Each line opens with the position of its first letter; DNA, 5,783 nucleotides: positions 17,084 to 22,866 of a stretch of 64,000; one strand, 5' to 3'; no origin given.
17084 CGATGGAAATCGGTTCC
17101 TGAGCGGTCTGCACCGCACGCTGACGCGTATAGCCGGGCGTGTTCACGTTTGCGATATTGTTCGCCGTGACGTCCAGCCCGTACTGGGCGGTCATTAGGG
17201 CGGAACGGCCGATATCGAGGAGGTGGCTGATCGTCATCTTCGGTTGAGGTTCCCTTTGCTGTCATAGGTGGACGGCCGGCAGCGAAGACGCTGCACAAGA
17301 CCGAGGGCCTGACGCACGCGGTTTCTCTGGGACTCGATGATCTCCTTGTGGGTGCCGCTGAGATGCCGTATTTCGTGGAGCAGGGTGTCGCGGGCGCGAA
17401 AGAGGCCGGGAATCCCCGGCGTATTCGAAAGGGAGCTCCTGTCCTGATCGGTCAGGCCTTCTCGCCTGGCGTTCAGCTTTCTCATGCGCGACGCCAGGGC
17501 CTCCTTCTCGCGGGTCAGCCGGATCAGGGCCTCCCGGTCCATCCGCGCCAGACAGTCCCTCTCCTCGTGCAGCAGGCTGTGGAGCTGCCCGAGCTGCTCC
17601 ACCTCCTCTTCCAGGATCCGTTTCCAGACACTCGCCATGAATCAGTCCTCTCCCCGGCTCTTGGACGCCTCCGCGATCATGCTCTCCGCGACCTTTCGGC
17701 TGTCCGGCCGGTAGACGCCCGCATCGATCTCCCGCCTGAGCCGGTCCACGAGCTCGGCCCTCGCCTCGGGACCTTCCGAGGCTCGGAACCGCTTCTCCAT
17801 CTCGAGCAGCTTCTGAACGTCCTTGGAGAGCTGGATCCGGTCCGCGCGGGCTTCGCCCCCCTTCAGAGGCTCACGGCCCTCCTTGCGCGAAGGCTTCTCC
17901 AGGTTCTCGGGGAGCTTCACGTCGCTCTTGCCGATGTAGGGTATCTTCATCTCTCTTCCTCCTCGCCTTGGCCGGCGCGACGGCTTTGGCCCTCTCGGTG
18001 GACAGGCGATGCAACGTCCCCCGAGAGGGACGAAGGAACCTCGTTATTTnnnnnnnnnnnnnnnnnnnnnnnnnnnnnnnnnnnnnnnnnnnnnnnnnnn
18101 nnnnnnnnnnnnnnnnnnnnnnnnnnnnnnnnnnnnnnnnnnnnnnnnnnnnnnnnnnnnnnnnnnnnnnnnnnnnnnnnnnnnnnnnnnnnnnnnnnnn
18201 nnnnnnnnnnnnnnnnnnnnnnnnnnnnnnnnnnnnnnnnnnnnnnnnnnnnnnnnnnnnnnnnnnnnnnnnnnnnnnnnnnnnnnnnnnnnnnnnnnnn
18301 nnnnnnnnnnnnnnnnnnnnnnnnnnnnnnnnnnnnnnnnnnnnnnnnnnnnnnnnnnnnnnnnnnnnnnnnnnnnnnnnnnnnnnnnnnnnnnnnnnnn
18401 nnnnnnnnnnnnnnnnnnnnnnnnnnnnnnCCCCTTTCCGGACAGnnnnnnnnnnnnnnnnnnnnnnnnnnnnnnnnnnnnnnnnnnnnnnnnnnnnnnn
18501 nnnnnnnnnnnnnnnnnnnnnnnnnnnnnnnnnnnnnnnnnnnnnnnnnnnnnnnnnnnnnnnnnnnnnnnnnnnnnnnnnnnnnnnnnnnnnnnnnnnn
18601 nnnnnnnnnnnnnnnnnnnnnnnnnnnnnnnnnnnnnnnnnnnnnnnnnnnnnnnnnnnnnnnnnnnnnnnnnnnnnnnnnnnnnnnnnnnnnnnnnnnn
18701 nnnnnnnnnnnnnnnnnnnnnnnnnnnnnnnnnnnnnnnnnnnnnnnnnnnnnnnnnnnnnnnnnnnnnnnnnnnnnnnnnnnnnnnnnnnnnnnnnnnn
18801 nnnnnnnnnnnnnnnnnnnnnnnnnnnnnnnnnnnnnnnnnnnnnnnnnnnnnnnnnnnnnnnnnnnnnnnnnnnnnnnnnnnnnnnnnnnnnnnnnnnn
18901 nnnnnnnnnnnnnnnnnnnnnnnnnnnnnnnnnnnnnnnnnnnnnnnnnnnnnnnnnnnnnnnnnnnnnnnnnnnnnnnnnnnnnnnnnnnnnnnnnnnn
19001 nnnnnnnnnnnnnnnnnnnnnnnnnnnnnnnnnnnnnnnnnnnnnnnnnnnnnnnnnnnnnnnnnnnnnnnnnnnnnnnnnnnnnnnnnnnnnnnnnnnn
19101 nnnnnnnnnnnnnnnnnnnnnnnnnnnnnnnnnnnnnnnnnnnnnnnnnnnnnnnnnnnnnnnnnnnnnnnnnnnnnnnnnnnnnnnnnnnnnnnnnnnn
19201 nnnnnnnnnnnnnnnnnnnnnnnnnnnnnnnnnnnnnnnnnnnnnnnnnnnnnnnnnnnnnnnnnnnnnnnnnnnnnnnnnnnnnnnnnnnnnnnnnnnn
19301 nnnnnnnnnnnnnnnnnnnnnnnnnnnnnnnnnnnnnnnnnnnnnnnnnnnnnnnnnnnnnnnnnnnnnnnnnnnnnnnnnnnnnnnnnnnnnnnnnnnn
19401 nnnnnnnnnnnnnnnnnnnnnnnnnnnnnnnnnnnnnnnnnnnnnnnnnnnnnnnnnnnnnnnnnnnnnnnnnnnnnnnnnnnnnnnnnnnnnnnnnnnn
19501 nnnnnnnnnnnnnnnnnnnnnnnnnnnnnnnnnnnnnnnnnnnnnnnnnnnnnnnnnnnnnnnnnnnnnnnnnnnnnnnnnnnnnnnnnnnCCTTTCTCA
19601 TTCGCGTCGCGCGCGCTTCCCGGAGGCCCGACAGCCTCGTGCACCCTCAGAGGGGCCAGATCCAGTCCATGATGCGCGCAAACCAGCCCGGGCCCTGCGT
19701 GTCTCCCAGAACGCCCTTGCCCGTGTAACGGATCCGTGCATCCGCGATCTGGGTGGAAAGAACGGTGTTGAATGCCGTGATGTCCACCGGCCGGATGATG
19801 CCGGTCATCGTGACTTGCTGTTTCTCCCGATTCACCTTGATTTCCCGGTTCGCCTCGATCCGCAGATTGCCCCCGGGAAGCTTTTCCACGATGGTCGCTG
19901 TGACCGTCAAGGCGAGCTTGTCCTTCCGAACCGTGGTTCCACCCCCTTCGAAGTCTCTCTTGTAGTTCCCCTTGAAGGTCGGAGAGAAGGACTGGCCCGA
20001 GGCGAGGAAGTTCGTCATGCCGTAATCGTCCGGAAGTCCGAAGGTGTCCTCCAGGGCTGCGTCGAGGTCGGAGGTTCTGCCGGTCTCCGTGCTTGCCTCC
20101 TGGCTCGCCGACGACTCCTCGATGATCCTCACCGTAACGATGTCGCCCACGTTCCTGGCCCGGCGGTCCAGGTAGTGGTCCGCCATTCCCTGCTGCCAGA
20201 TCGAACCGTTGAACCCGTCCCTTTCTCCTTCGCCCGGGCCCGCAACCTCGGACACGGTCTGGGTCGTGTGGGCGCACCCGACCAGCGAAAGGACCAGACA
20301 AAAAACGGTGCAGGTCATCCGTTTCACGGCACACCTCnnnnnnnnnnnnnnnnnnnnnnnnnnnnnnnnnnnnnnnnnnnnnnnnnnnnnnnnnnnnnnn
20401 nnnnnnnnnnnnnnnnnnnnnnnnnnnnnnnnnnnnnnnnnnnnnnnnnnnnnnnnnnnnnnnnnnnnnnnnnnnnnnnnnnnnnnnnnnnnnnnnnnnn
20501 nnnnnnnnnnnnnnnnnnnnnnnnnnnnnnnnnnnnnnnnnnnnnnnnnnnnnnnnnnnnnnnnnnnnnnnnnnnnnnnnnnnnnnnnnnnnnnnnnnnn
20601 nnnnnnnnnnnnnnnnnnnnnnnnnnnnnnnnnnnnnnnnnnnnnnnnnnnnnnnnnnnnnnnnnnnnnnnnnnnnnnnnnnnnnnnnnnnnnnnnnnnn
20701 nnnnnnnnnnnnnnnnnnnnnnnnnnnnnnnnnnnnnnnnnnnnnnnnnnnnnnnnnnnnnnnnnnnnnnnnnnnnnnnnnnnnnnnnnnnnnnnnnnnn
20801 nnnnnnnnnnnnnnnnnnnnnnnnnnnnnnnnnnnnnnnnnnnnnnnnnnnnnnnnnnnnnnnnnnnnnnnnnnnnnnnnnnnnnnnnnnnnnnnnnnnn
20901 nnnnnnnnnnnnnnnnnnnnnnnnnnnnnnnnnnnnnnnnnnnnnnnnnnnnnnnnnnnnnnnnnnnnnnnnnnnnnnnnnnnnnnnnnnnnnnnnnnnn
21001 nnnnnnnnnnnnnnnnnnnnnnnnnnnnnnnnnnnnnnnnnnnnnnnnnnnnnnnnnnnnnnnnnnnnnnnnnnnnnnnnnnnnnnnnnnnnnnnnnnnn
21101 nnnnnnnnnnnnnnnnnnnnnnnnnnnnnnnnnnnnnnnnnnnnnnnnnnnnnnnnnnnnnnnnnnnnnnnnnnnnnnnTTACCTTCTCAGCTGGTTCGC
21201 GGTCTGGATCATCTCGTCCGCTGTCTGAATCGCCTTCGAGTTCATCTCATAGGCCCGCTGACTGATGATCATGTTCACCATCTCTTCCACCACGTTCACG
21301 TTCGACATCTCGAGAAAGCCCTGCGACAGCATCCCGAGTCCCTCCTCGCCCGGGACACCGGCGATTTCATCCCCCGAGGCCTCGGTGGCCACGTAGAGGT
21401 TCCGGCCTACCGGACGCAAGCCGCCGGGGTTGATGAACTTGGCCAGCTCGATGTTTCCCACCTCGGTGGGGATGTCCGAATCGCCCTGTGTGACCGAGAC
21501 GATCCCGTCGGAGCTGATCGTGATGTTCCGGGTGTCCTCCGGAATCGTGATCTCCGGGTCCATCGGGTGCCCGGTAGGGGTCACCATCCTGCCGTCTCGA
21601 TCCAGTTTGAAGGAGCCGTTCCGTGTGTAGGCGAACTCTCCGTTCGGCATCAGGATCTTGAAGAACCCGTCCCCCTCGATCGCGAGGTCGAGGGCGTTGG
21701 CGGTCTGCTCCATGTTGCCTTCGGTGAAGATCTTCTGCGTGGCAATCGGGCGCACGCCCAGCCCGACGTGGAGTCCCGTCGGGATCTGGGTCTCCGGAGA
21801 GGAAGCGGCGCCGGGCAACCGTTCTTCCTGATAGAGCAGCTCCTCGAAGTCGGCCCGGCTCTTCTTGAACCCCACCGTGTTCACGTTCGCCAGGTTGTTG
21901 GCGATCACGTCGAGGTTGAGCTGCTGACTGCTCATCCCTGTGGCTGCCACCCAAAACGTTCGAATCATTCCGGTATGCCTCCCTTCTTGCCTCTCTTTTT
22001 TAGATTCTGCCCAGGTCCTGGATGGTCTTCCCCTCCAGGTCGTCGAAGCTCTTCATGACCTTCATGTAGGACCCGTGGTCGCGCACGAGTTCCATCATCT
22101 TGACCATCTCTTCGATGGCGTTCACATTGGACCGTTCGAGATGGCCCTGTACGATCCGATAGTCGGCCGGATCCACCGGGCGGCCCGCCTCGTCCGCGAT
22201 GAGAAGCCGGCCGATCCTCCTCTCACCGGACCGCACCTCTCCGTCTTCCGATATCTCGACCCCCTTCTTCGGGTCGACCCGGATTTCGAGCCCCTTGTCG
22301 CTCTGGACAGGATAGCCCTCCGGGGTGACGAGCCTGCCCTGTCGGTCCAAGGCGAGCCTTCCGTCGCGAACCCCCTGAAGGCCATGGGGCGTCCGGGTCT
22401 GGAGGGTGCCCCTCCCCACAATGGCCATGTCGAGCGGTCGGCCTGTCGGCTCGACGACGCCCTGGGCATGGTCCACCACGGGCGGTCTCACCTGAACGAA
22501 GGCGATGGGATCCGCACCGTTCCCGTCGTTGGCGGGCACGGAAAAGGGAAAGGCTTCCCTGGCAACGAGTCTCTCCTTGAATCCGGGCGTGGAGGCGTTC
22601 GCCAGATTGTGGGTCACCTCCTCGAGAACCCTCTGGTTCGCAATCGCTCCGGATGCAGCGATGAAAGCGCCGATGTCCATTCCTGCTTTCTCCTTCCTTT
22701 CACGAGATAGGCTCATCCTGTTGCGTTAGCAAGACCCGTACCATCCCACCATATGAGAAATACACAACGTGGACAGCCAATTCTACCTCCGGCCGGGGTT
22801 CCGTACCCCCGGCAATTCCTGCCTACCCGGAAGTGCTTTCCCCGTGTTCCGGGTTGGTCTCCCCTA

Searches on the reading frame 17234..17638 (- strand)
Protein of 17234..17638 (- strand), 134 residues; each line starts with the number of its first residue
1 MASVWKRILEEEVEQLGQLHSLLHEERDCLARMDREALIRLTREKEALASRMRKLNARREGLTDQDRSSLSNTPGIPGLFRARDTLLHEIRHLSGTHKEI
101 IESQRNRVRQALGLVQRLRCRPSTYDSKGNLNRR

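Call 32: search_protein_families(library=pfam, proteins=[window:17234-17638:-], max_evalue=0.0001)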
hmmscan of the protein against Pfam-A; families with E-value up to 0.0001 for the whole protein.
window:17234-17638:- (134 aa): 1 family
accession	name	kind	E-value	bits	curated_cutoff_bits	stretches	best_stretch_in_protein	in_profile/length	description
PF05130.17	FlgN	-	3.8e-13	50.5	30.5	1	6-132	7-146/147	FlgN protein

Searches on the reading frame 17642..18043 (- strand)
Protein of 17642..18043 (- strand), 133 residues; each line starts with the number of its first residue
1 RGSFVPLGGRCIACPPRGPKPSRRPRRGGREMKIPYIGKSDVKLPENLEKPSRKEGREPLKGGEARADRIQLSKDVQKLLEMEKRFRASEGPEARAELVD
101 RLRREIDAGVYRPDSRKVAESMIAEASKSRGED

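Call 32: search_protein_families(library=pfam, proteins=[window:17642-18043:-], max_evalue=0.0001)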
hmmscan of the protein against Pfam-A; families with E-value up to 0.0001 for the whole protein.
window:17642-18043:- (133 aa): 1 family
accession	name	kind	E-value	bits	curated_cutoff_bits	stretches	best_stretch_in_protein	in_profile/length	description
PF04316.19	FlgM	-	9.2e-12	45.4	25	1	68-123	1-54/55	Anti-sigma-28 factor, FlgM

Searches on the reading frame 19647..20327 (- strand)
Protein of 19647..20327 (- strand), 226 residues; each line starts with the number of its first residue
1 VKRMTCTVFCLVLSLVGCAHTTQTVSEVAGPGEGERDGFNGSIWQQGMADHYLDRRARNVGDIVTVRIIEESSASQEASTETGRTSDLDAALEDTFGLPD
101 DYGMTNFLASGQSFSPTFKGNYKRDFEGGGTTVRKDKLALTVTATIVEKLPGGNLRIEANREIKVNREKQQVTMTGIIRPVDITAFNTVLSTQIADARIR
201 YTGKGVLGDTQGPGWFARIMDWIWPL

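Call 32: search_protein_families(library=pfam, proteins=[window:19647-20327:-], max_evalue=0.0001)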
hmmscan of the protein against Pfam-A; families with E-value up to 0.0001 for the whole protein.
window:19647-20327:- (226 aa): 1 family
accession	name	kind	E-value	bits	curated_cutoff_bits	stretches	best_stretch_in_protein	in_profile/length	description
PF02107.21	FlgH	-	1.8e-56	190.9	27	1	40-225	4-172/172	Flagellar L-ring protein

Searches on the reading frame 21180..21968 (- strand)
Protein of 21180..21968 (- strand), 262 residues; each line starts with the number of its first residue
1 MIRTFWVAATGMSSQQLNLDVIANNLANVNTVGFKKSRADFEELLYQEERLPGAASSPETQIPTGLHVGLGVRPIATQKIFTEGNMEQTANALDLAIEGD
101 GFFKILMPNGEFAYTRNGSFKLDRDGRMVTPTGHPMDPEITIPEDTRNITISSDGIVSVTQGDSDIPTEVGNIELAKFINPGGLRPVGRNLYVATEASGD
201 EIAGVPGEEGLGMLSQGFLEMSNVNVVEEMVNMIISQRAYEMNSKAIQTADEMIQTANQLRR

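Call 33: search_protein_families(library=pfam, proteins=[window:21180-21968:-], max_evalue=0.0001)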
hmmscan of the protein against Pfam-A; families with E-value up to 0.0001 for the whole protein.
window:21180-21968:- (262 aa): 3 families
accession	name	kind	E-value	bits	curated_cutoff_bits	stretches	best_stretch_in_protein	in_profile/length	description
PF22692.1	LlgE_F_G_D1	-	5.9e-27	94.1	27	1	96-159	1-64/64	Flagellar hook protein FlgE/F/G D1 domain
PF06429.18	Flg_bbr_C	-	5.1e-24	84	23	1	216-260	2-46/46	Flagellar basal body rod FlgEFG protein C-terminal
PF00460.25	Flg_bb_rod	-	5.8e-12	45.7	20.7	1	7-35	3-31/31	Flagella basal body rod protein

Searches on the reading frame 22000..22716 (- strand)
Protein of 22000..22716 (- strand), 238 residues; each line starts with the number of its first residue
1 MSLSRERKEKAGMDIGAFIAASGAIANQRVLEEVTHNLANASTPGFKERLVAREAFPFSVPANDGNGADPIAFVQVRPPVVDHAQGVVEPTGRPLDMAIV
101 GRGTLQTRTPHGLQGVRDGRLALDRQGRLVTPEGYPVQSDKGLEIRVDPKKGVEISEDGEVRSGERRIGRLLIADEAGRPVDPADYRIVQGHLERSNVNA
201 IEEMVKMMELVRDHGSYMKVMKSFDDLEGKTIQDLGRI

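Call 33: search_protein_families(library=pfam, proteins=[window:22000-22716:-], max_evalue=0.0001)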
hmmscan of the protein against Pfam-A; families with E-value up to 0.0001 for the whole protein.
window:22000-22716:- (238 aa): 3 families
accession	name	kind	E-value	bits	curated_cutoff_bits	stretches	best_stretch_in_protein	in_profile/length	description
PF06429.18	Flg_bbr_C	-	1.1e-12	47.6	23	1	190-233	2-45/46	Flagellar basal body rod FlgEFG protein C-terminal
PF22692.1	LlgE_F_G_D1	-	6.8e-09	36.2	27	1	98-161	1-62/64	Flagellar hook protein FlgE/F/G D1 domain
PF00460.25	Flg_bb_rod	-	2e-05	24.9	20.7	1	20-47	4-31/31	Flagella basal body rod protein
